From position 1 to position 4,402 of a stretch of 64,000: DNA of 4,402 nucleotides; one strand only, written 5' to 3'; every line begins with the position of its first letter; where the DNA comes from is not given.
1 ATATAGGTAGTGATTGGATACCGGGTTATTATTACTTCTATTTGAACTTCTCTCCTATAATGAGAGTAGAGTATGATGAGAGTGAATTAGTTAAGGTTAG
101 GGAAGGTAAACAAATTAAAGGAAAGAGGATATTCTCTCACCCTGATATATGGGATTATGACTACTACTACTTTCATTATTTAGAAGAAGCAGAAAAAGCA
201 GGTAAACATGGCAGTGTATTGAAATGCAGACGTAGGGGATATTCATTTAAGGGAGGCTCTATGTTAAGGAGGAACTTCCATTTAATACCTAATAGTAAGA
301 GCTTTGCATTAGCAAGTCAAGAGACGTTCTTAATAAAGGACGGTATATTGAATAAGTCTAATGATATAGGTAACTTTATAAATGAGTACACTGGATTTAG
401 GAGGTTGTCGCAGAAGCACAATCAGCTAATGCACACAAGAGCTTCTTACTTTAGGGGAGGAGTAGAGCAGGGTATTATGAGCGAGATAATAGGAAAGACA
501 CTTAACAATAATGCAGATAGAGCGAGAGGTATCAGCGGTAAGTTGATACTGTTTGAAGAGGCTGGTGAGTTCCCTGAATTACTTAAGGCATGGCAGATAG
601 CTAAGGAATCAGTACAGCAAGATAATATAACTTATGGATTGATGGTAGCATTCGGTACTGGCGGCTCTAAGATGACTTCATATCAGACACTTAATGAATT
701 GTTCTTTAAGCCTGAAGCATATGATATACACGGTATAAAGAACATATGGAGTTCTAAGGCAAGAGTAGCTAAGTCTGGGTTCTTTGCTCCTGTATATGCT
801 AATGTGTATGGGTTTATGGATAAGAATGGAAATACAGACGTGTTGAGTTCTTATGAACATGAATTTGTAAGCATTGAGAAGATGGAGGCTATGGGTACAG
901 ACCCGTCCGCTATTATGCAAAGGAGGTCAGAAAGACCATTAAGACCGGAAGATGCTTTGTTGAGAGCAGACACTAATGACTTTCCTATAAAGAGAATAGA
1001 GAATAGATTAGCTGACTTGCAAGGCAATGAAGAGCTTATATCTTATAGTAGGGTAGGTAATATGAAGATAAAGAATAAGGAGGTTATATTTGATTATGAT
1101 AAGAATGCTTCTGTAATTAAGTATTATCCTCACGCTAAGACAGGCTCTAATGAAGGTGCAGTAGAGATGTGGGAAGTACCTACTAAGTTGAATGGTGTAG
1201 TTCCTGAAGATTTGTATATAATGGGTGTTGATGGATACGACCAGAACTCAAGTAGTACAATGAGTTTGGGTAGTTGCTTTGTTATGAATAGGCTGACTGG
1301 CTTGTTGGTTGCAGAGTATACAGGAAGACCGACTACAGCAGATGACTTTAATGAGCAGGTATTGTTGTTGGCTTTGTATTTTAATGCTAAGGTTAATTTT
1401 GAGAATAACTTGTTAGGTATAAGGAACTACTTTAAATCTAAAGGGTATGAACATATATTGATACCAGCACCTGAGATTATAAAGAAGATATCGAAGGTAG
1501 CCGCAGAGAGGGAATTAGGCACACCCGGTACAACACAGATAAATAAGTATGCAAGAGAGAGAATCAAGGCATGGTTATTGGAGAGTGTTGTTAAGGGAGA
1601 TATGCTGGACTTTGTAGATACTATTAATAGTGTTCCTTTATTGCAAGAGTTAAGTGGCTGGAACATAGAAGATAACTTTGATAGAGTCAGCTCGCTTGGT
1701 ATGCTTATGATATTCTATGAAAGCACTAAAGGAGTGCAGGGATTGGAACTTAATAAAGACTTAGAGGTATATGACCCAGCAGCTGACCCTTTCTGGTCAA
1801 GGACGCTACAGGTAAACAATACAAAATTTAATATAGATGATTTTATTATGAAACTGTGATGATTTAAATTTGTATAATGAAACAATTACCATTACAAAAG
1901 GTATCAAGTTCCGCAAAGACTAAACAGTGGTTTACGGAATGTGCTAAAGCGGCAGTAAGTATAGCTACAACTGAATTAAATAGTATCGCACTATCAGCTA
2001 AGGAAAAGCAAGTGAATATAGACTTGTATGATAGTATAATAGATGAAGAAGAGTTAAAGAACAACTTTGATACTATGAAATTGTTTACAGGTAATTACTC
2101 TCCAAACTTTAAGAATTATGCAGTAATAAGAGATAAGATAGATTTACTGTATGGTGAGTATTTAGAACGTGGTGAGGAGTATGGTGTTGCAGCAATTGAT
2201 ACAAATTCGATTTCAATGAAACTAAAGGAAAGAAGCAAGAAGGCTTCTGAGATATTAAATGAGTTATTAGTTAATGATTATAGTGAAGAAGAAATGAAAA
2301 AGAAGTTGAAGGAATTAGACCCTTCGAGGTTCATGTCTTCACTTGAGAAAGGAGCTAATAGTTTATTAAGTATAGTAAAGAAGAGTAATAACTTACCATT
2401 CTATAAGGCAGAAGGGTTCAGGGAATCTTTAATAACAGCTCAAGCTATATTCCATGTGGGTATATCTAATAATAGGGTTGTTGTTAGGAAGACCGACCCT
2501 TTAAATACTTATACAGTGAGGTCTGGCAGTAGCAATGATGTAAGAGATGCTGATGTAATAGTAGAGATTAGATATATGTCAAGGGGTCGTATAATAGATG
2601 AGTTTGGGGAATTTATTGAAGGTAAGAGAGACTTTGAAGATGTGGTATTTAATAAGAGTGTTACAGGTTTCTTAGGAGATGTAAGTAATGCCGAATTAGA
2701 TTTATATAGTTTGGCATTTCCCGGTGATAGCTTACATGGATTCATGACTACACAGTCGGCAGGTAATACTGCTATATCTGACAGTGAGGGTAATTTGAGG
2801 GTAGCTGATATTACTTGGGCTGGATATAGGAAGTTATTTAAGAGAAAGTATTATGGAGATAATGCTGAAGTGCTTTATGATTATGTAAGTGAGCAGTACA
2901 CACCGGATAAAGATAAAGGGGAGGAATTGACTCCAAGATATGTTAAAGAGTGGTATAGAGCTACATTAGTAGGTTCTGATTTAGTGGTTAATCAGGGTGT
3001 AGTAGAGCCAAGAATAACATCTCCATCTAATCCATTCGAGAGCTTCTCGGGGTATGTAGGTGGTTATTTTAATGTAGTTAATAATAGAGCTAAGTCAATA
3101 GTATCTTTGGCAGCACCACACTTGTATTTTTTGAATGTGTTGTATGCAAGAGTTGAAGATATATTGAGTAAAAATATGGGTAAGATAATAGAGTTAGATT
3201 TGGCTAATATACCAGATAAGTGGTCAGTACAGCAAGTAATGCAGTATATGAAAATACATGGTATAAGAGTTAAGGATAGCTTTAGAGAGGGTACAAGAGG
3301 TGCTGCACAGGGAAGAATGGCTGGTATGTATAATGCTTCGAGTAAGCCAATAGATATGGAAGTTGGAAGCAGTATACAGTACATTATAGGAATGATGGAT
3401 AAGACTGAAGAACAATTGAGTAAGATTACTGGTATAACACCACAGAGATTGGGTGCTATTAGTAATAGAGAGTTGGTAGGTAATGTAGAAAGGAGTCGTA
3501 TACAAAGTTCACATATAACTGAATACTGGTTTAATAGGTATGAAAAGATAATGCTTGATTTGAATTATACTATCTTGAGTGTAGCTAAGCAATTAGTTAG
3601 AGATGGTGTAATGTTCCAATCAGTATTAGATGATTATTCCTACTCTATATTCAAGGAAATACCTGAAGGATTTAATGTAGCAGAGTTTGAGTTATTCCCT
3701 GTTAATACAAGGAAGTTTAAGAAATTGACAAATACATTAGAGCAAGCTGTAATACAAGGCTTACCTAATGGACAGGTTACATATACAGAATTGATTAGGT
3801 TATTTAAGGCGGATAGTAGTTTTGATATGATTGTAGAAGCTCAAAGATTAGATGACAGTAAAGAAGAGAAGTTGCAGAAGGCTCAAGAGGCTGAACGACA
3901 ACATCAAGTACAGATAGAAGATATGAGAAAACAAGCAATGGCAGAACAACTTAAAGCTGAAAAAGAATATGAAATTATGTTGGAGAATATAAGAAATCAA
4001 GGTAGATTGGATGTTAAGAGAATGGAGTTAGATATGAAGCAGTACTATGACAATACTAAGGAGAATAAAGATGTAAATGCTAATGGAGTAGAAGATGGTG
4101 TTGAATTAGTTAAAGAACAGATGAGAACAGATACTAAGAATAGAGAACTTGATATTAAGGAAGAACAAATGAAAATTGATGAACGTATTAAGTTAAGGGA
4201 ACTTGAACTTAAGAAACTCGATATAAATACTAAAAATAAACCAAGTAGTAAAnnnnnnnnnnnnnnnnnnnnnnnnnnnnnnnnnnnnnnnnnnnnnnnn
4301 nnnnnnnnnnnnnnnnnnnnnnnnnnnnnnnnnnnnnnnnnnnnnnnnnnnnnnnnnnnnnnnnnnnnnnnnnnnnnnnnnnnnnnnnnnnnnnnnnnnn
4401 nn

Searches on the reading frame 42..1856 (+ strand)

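Call 15: search_protein_families(library=phrogs, proteins=[window:42-1856:+], max_evalue=0.001)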
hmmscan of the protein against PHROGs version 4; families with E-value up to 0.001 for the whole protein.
window:42-1856:+ (605 aa): 1 family
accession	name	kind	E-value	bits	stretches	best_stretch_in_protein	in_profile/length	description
phrog_6681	-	head and packaging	2.6e-105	354.4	1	1-562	127-725/758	terminase large subunit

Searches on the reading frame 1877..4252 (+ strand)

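Call 15: search_protein_families(library=phrogs, proteins=[window:1877-4252:+], max_evalue=0.001)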
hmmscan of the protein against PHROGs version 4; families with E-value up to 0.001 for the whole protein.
window:1877-4252:+ (792 aa): 1 family
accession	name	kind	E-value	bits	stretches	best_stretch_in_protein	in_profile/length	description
phrog_6547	-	head and packaging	5.3e-75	254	1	3-786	8-822/827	portal protein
